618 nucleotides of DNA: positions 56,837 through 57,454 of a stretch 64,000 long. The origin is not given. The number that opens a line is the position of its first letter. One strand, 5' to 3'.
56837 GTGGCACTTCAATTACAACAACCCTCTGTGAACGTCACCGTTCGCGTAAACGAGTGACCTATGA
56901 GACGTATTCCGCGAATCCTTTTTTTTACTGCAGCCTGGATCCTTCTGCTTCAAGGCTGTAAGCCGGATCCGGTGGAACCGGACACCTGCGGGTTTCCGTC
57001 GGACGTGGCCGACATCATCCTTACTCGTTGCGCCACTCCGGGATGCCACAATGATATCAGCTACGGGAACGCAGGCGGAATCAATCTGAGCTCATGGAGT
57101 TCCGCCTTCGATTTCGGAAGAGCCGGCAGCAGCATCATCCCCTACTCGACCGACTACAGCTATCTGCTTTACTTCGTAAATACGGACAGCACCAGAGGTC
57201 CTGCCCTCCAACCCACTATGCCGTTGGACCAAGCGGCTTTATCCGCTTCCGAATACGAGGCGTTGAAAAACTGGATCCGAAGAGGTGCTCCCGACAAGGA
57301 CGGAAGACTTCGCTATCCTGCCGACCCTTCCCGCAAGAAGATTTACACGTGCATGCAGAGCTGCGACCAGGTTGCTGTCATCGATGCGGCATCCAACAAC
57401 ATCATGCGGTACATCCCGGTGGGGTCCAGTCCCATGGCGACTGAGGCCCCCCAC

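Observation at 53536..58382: TonB-dependent receptor locus with two prealbumin-like mini-lipoproteins and a PSCyt1/beta-propeller lipoprotein: candidate uncharacterised surface capture-uptake system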

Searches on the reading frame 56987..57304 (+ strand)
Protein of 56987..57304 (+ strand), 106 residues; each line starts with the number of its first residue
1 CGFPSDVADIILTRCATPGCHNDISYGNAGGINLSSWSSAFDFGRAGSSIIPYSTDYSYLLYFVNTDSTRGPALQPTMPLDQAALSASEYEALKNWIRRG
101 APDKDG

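Call 74: find_homologous_proteins(query=window:56987-57304:+, max_evalue=0.001)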
Query seq(106 aa) (106 aa): 2 proteins with E <= 0.001 among 2 candidates.
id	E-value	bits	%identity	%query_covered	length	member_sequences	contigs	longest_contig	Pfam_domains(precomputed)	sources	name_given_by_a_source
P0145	1.5e-24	104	45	99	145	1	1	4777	-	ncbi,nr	ncbi:MAG TPA: hypothetical protein EYN89_02730, partial [Flavobacteriales bacterium]|nr:hypothetical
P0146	1.5e-19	88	59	66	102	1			-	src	-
